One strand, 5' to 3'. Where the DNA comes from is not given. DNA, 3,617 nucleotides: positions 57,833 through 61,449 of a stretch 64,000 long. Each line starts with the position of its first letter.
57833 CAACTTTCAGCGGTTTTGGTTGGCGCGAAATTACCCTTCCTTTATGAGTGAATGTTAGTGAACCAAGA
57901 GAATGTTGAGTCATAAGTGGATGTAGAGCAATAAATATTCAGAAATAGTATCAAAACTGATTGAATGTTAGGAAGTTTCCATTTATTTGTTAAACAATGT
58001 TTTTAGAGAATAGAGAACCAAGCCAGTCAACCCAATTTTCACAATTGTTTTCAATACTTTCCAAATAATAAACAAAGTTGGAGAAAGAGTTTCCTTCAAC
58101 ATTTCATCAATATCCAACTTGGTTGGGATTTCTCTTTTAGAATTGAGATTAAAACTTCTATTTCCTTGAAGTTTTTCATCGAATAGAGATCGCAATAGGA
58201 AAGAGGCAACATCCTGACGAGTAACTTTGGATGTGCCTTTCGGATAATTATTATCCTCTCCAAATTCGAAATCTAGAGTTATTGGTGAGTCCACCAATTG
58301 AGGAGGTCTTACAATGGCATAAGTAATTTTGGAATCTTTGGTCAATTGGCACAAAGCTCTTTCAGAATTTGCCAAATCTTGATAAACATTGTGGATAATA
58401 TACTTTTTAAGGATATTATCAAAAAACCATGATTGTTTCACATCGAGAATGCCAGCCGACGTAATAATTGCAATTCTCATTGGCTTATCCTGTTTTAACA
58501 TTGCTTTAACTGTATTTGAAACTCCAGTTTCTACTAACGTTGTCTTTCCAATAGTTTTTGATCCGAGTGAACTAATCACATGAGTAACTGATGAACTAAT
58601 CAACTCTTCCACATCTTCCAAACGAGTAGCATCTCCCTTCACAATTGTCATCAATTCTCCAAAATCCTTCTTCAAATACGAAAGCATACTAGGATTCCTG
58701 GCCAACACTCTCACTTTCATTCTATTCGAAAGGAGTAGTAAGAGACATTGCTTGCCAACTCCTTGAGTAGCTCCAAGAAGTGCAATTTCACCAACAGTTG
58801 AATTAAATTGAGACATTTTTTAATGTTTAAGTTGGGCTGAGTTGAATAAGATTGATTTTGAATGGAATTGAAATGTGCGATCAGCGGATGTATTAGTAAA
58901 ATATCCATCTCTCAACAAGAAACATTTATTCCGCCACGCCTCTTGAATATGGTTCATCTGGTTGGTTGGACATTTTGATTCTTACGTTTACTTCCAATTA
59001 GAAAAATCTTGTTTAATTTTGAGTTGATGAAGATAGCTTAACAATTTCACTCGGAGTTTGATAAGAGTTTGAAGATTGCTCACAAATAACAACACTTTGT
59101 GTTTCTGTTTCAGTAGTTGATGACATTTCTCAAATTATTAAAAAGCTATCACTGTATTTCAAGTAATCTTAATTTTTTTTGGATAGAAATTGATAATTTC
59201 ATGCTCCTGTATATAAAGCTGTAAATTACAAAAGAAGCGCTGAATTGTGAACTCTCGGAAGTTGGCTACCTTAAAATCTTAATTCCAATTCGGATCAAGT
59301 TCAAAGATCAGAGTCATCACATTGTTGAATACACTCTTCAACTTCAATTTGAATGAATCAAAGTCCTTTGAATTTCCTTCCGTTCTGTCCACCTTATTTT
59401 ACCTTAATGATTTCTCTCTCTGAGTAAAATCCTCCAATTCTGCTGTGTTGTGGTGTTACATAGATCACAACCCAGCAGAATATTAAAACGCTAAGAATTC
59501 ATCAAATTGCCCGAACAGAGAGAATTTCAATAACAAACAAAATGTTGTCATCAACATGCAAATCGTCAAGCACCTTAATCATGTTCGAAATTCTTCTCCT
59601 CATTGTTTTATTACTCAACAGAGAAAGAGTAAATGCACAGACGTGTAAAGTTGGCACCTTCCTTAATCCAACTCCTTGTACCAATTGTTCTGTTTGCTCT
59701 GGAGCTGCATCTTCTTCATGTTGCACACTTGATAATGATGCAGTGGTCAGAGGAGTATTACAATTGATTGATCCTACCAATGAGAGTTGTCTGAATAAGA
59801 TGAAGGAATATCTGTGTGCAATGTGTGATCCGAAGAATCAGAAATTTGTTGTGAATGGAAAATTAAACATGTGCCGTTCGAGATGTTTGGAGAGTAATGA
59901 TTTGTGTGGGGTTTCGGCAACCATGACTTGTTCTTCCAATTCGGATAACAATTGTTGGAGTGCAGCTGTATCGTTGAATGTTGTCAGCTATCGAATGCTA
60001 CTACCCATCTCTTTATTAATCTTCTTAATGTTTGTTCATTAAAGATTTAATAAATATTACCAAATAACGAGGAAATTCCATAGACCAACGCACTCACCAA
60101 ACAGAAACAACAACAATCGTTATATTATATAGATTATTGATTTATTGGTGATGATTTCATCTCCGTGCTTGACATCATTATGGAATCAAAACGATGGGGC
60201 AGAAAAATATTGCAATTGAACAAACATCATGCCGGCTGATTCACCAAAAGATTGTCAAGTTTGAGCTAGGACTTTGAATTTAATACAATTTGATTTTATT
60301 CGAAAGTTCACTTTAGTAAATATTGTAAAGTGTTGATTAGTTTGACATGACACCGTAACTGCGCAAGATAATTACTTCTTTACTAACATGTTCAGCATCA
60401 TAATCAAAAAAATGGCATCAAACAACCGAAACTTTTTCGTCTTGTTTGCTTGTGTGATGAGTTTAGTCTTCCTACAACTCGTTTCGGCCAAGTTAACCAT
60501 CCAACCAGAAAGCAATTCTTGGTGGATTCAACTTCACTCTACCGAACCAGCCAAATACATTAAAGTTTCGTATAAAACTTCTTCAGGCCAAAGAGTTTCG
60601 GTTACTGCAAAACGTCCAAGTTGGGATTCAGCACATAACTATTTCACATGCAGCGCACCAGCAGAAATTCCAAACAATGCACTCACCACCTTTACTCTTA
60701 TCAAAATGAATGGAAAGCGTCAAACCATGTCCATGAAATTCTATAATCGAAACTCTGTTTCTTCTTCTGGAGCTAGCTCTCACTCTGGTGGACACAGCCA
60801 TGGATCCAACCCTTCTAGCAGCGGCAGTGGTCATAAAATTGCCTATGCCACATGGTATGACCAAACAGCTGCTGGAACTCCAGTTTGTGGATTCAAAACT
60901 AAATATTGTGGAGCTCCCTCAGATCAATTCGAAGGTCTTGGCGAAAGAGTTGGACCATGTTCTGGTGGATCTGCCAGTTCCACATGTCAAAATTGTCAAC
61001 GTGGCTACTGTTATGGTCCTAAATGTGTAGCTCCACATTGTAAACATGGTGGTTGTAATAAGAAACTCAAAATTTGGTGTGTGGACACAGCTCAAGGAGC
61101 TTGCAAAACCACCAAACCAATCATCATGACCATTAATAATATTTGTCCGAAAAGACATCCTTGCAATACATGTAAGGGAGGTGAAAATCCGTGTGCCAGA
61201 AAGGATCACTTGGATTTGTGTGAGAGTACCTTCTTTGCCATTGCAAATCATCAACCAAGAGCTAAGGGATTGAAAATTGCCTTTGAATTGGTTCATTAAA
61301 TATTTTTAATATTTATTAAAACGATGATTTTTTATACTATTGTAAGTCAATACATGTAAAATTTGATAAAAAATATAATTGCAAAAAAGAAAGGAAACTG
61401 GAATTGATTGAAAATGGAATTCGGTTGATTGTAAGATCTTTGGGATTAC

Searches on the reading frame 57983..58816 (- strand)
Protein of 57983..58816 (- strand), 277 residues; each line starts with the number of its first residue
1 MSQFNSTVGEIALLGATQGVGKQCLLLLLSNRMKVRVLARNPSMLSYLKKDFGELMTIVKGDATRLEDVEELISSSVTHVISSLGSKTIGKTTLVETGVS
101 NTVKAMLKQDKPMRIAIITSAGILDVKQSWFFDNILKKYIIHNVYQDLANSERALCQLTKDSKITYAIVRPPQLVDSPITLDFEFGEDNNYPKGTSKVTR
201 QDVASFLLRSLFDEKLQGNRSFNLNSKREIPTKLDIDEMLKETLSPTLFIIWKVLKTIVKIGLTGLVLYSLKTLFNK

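Call 58: search_protein_families(library=pfam, proteins=[window:57983-58816:-], max_evalue=0.001)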
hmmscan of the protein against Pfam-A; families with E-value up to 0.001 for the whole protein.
window:57983-58816:- (277 aa): 2 families
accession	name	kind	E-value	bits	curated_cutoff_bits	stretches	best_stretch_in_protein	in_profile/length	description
PF13460.12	NAD_binding_10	-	1.8e-25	90.4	27.2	1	15-213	1-183/184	NAD(P)H-binding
PF00106.31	adh_short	-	0.00044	20.2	26.6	1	12-78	4-73/195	short chain dehydrogenase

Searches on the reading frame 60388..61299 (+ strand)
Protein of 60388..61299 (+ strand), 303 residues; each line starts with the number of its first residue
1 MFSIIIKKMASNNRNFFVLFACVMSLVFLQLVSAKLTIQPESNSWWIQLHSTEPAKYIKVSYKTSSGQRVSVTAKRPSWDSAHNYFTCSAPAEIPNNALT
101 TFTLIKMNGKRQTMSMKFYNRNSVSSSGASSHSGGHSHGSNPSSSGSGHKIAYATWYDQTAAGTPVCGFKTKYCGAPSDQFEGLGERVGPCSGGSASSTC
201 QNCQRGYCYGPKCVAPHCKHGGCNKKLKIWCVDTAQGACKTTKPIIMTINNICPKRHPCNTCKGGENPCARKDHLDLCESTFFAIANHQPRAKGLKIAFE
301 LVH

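Call 58: search_protein_families(library=pfam, proteins=[window:60388-61299:+], max_evalue=0.001)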
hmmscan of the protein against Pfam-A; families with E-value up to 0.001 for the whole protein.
window:60388-61299:+ (303 aa): 1 family
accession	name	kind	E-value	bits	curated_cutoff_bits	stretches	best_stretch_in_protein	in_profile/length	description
PF03330.24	DPBB_1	-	0.00036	21.2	28.8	1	221-288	13-74/83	Lytic transglycolase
